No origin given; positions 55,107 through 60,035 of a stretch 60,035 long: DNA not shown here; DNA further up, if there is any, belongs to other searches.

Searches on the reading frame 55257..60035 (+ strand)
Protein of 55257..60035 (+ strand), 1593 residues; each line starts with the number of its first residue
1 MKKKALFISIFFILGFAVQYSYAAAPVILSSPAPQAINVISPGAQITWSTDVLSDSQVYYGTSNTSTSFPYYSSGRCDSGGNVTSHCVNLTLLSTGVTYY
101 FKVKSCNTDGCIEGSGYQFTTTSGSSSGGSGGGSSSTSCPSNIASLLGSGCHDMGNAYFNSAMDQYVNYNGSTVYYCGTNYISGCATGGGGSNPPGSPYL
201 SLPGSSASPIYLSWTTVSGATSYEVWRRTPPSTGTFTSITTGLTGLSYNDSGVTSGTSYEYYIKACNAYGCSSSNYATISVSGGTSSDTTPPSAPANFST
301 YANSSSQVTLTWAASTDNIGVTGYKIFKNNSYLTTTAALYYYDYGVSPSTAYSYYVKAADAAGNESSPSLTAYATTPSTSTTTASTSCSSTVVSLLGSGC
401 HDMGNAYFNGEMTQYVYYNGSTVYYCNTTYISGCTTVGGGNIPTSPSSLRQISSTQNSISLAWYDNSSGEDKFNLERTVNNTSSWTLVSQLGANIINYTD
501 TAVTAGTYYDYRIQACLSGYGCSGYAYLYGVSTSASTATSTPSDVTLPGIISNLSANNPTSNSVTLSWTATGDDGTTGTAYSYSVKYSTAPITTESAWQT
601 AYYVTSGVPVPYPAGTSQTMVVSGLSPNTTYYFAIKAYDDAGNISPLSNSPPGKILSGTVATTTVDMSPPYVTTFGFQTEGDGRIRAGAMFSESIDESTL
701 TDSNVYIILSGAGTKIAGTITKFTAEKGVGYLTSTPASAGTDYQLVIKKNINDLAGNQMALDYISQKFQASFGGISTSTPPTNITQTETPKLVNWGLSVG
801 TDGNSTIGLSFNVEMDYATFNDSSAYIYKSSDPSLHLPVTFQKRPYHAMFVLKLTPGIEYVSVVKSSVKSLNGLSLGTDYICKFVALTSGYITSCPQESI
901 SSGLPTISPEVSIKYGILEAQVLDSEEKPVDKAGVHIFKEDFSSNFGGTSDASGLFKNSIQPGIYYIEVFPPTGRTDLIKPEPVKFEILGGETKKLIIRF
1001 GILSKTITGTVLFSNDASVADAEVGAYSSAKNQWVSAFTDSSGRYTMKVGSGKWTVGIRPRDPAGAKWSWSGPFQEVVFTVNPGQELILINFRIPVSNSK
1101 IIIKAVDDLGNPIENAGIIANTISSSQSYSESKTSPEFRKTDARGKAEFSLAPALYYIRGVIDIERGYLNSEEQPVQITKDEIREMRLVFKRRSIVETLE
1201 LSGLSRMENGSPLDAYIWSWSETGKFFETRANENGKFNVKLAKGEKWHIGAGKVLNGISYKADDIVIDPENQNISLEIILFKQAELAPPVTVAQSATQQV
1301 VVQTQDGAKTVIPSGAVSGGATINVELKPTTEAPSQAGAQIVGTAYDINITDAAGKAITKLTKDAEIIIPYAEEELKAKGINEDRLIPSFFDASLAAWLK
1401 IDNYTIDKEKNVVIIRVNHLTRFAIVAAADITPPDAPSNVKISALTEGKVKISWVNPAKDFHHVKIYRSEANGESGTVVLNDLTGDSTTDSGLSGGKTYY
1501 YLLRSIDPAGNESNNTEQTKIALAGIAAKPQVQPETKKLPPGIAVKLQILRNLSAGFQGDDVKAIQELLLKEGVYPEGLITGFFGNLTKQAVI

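Call 13: search_protein_families(library=pfam, proteins=[window:55257-60035:+], max_evalue=0.01)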
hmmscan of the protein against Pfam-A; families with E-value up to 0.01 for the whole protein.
window:55257-60035:+ (1593 aa): 7 families
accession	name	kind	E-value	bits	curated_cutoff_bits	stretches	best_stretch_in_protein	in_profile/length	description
PF00041.27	fn3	-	3.8e-21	75.5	25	2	551-646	3-76/84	Fibronectin type III domain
PF13620.12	CarboxypepD_reg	-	1.6e-13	51.2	32.3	1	1006-1058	1-54/82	Carboxypeptidase regulatory-like domain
PF13205.12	Big_5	-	6.8e-07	30.4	23.6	1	689-762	27-98/105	Bacterial Ig-like domain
PF25059.1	FN3_DSCAM-DSCAML_C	-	1.9e-05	25.3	39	0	616-643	43-70/89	DSCAM/DSCAML C-terminal Fn3-like domain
PF01471.23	PG_binding_1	-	0.00026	21.6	23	1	1558-1592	1-34/57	Putative peptidoglycan binding domain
PF08329.16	ChitinaseA_N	-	0.0045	17.1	21.2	0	253-285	79-111/133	Chitinase A, N-terminal domain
PF25788.1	Ig_Rha78A_N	-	0.0049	17.6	27.4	0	563-649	19-95/105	Rha78A-like, N-terminal immunoglobulin domain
